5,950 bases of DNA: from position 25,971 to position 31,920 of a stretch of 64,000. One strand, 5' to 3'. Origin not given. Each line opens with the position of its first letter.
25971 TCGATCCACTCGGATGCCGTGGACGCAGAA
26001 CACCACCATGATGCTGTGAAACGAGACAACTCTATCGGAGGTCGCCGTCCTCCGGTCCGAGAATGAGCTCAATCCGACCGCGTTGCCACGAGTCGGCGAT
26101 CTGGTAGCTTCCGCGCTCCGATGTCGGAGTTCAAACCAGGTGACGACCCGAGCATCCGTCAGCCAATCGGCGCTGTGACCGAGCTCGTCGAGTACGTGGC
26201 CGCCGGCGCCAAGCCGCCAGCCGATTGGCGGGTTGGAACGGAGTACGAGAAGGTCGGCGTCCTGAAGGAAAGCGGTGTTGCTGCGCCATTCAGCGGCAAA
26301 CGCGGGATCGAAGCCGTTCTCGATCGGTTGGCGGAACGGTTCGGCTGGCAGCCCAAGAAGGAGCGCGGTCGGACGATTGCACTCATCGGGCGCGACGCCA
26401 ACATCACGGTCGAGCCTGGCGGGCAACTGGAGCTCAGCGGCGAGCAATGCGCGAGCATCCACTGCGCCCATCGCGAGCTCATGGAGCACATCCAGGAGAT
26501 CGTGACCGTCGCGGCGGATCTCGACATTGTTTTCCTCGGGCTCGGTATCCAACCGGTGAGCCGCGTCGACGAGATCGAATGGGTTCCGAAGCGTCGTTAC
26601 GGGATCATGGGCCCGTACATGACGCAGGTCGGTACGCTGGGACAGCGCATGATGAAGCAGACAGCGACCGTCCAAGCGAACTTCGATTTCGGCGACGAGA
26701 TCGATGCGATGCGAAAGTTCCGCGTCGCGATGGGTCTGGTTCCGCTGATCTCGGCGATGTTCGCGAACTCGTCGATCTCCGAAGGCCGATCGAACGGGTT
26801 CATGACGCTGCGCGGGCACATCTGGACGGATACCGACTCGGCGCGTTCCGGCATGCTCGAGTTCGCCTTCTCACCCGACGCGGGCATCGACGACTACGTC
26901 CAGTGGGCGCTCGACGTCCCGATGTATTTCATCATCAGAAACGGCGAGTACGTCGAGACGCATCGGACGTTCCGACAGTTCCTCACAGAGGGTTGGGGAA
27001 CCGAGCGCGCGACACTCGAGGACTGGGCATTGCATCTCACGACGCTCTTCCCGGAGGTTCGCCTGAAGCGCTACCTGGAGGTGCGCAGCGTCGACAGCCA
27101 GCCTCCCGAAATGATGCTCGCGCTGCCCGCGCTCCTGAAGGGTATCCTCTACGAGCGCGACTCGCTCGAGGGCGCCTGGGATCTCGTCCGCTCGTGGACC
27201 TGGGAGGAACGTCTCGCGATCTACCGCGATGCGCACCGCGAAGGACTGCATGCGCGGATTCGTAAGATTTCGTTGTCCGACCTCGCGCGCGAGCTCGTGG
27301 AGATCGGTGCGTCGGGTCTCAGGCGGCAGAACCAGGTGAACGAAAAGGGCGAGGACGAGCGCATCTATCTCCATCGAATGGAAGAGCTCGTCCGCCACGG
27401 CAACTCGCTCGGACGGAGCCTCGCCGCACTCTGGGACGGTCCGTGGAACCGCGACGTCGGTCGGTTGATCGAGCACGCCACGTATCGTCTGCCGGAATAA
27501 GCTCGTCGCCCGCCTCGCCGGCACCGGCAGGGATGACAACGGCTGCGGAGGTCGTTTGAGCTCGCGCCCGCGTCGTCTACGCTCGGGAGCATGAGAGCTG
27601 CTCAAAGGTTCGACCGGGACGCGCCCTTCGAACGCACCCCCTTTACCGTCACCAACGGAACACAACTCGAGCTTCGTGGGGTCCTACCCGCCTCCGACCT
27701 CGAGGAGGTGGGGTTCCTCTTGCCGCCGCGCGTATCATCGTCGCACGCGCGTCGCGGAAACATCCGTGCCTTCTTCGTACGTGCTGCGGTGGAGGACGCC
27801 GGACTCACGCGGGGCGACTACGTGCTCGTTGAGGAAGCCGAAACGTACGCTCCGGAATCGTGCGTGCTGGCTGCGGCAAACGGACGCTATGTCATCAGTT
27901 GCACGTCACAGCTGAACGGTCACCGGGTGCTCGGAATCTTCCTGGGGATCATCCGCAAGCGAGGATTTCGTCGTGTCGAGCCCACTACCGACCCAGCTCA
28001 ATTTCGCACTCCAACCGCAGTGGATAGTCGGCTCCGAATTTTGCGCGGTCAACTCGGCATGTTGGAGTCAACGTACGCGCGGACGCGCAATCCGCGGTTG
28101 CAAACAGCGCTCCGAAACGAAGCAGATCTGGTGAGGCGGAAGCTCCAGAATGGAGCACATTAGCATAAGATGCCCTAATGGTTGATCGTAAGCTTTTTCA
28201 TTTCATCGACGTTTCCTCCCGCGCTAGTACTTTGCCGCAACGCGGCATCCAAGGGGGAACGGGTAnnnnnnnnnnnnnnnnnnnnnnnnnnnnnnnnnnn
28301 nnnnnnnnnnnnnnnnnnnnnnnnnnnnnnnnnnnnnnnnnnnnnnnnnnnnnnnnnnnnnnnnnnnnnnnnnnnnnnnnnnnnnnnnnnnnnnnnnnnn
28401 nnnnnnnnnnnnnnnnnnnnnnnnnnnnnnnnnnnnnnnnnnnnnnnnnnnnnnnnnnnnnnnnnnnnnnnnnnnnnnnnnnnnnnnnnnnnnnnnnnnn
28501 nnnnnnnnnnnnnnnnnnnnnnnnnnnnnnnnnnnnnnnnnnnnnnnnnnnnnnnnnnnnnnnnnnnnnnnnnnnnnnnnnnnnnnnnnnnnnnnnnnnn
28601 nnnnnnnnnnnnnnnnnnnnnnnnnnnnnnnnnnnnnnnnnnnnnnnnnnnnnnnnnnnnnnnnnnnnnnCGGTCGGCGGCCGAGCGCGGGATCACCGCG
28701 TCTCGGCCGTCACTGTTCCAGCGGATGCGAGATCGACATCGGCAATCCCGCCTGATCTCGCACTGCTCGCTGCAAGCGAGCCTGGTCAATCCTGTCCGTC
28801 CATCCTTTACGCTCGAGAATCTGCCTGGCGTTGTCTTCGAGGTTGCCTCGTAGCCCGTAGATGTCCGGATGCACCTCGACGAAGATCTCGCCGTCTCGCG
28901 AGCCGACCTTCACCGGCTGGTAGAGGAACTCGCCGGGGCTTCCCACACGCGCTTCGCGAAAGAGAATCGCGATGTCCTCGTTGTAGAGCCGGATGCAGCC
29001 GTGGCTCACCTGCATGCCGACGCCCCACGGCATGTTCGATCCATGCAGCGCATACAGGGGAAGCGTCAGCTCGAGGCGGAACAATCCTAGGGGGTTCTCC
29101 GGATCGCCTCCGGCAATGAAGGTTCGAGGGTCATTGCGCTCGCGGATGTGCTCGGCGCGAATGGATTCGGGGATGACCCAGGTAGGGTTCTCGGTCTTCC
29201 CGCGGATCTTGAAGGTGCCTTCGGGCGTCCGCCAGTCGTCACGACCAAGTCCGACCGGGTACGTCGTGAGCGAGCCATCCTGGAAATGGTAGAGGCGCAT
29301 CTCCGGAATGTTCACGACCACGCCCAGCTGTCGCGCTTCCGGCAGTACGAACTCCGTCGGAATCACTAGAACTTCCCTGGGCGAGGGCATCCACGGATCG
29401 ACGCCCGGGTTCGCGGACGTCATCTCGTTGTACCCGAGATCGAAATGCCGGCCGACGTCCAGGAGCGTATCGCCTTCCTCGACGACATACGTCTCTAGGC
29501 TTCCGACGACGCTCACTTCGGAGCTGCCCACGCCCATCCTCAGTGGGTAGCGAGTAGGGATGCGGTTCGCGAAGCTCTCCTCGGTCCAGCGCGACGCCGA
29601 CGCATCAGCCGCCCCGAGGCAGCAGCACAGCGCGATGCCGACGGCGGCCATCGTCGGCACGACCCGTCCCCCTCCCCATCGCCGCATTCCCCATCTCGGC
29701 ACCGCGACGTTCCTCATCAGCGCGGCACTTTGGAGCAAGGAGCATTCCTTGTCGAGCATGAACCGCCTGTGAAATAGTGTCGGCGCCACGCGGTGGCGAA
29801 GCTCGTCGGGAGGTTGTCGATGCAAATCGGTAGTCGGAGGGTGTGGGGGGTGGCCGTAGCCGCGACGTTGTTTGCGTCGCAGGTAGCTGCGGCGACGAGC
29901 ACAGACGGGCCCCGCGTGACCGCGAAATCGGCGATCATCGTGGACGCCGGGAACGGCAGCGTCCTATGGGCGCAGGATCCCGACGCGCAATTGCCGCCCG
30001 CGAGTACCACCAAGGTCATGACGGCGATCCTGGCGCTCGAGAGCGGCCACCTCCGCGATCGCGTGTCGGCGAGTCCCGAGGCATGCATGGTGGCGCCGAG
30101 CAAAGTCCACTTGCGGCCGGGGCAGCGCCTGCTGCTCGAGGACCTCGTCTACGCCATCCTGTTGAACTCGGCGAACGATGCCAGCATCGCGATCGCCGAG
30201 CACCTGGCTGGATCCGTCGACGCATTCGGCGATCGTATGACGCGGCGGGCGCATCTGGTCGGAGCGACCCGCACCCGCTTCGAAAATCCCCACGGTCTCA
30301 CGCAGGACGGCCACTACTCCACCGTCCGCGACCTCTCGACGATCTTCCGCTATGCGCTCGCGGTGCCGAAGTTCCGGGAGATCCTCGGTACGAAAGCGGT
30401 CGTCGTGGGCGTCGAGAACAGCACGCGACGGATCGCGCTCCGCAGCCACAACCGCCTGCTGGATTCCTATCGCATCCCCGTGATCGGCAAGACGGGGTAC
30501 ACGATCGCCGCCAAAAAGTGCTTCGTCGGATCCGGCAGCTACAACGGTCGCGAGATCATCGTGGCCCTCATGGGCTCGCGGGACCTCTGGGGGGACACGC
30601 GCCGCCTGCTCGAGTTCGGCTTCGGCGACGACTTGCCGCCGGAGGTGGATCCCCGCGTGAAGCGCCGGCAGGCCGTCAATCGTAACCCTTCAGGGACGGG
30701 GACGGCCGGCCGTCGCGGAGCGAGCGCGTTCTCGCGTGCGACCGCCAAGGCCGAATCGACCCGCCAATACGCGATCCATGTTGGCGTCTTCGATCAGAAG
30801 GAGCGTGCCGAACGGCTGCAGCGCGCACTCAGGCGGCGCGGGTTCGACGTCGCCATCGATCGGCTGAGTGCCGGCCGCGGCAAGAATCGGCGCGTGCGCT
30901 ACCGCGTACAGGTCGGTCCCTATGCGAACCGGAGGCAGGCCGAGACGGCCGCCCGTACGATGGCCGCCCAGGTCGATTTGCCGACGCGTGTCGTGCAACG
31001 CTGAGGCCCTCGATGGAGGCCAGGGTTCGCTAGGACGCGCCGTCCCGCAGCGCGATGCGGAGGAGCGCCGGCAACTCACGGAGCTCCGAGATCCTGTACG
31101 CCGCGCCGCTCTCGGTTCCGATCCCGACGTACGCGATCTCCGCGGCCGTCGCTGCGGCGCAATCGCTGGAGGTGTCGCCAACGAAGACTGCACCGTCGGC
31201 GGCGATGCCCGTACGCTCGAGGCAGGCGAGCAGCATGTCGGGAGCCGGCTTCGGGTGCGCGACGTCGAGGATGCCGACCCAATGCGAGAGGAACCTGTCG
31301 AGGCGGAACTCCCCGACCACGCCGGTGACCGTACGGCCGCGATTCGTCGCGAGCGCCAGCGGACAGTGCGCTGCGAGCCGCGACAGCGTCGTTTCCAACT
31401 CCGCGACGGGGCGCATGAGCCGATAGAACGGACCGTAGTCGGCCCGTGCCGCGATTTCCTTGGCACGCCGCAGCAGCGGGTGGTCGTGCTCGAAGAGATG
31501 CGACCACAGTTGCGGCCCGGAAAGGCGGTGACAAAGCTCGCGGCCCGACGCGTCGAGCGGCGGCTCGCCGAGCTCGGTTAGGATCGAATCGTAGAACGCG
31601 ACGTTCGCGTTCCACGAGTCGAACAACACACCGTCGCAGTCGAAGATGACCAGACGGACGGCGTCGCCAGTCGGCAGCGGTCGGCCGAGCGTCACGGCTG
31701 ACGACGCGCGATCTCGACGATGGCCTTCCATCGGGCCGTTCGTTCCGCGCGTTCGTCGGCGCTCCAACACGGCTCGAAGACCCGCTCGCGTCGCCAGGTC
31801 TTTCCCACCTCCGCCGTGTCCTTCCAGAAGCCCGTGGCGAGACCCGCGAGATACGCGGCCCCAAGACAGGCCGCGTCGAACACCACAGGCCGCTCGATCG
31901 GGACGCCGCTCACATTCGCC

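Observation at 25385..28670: Inverted pair of paralogous uncharacterised proteins flanking gshA and an S24-like gene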

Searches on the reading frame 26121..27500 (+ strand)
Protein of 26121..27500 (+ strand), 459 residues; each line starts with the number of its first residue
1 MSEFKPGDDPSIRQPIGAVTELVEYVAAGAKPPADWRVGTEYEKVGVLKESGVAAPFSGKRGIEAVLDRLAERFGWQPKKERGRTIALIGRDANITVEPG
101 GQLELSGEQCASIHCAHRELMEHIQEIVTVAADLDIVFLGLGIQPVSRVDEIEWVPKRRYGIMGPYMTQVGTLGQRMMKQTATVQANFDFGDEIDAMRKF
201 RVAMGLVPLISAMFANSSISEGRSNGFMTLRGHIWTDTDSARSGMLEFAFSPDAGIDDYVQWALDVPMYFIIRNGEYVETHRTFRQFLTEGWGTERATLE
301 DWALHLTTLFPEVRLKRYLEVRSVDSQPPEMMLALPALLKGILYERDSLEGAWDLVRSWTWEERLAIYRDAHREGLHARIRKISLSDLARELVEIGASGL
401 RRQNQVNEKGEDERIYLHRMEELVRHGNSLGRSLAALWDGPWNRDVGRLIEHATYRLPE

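Call 4: search_protein_families(library=pfam, proteins=[window:26121-27500:+], max_evalue=1)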
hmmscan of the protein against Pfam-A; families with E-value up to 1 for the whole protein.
window:26121-27500:+ (459 aa): 1 family
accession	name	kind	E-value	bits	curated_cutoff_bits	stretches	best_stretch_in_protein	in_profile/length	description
PF04107.18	GCS2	-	1.3e-60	205.7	21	1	66-359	9-290/291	Glutamate-cysteine ligase family 2(GCS2)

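Call 5: search_protein_families(library=ncbifam, proteins=[window:26121-27500:+], max_evalue=1)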
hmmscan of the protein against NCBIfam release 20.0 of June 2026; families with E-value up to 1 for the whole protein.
window:26121-27500:+ (459 aa): 8 families
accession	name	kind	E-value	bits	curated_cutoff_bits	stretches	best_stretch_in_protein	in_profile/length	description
TIGR01436.1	glu_cys_lig_pln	equivalog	1.8e-137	458.5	463.15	1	15-453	1-444/446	glutamate--cysteine ligase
TIGR03444.1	EgtA_Cys_ligase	equivalog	2.4e-45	155.1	370.8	1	91-398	60-363/390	ergothioneine biosynthesis glutamate--cysteine ligase EgtA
NF010039.0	PRK13515.1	equivalog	4e-08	32.3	371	1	102-236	56-185/378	carboxylate-amine ligase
TIGR02050.1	gshA_cyan_rel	subfamily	4.4e-06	26.3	176.4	1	102-237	46-176/287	YbdK family carboxylate-amine ligase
NF010043.0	PRK13517.1-3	equivalog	2.5e-05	23.3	409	1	102-237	60-190/381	glutamate--cysteine ligase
NF010041.0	PRK13517.1-1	subfamily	0.0031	16.8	332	1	102-236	52-180/368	glutamate--cysteine ligase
NF010042.0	PRK13517.1-2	equivalog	0.02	13.7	427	1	104-241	59-191/376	glutamate--cysteine ligase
NF010040.1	PRK13516.1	equivalog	0.15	11.1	425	1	102-177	56-128/369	YbdK family carboxylate-amine ligase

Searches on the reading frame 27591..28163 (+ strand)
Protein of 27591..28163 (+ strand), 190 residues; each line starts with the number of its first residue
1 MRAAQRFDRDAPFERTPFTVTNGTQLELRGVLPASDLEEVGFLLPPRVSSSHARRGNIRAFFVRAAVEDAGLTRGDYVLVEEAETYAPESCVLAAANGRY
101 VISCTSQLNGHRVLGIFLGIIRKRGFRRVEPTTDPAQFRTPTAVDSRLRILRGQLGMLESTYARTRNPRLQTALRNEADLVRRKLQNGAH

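Call 4: search_protein_families(library=pfam, proteins=[window:27591-28163:+], max_evalue=1)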
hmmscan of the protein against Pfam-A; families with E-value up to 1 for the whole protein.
window:27591-28163:+ (190 aa): 0 families

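Call 5: search_protein_families(library=ncbifam, proteins=[window:27591-28163:+], max_evalue=1)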
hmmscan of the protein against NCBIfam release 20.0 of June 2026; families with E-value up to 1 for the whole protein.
window:27591-28163:+ (190 aa): 2 families
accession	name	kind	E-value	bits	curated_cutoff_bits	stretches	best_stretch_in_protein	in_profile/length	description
NF007621.2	PRK10276.1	subfamily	0.063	13.3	110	1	61-103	30-75/115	translesion error-prone DNA polymerase V autoproteolytic subunit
NF007201.0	PRK09622.1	equivalog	0.07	12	590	1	67-107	49-88/405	2-oxoacid:ferredoxin oxidoreductase subunit alpha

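Call 34: search_protein_families(library=phrogs, proteins=[window:27591-28163:+], max_evalue=1)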
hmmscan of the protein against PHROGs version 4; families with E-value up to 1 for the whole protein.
window:27591-28163:+ (190 aa): 2 families
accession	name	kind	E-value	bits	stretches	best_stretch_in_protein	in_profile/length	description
phrog_811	-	DNA, RNA and nucleotide metabolism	0.012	16.1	1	60-102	48-93/140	UmuD-like protein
phrog_32899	-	unknown function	0.29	12.9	1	67-145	33-98/105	-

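Call 80: search_protein_families(library=padloc, proteins=[window:27591-28163:+], max_evalue=0.1)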
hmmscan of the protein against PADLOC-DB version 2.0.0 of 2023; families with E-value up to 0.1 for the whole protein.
window:27591-28163:+ (190 aa): 0 families

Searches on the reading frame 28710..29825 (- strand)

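Call 4: search_protein_families(library=pfam, proteins=[window:28710-29825:-], max_evalue=1)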
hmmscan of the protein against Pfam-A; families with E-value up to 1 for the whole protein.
window:28710-29825:- (371 aa): 5 families
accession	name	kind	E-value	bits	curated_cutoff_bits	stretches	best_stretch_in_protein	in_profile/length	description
PF03734.19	YkuD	-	5.6e-21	76.1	23.4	1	169-297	4-143/146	L,D-transpeptidase catalytic domain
PF01476.26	LysM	-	0.0075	16.6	20.9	1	113-156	1-43/43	LysM domain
PF24819.1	DUF7710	-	0.12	12.9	27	1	183-212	32-61/86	Domain of unknown function (DUF7710)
PF17969.6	Ldt_C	-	0.13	13.4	26.8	0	344-365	46-67/67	L,D-transpeptidase C-terminal domain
PF17243.7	POTRA_TamA_1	-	0.19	12.3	26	1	321-359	3-41/74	POTRA domain TamA domain 1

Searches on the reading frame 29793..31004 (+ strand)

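Call 4: search_protein_families(library=pfam, proteins=[window:29793-31004:+], max_evalue=1)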
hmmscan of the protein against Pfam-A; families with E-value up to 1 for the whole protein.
window:29793-31004:+ (403 aa): 6 families
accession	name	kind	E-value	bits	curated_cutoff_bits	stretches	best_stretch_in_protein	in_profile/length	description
PF00768.25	Peptidase_S11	-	1.7e-49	168.9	27.6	1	35-262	3-237/239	D-alanyl-D-alanine carboxypeptidase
PF05036.18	SPOR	-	8.8e-10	39.2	21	1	324-391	3-65/76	SPOR domain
PF02113.21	Peptidase_S13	-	2.8e-06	26.8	22.8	1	34-83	7-57/444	D-Ala-D-Ala carboxypeptidase 3 (S13) family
PF13354.11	Beta-lactamase2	-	0.0014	18.5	22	1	49-186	4-144/214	Beta-lactamase enzyme family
PF00905.27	Transpeptidase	-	0.0082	15.8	22.1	1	48-88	4-61/299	Penicillin binding protein transpeptidase domain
PF13399.11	LytR_C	-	0.028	15.8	22.2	1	335-398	12-66/86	LytR cell envelope-related transcriptional attenuator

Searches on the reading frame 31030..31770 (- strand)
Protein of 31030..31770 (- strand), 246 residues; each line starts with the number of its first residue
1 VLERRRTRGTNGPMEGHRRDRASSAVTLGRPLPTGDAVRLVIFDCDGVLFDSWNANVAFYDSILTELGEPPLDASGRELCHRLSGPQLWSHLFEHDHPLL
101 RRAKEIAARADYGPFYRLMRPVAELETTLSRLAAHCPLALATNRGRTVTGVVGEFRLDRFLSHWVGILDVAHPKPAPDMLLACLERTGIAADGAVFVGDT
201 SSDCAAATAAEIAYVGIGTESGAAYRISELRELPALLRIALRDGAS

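Call 79: search_protein_families(library=pfam, proteins=[window:31030-31770:-], max_evalue=0.001)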
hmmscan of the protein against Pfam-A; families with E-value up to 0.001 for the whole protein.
window:31030-31770:- (246 aa): 3 families
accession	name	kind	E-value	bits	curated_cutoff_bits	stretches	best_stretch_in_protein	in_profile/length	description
PF13419.12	HAD_2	-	1.7e-20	74.3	23.8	1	41-216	1-177/178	Haloacid dehalogenase-like hydrolase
PF00702.32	Hydrolase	-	7.6e-16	59.5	26.4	1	38-210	1-190/191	haloacid dehalogenase-like hydrolase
PF13242.12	Hydrolase_like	-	1.3e-06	28.7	22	1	174-223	4-54/75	HAD-hyrolase-like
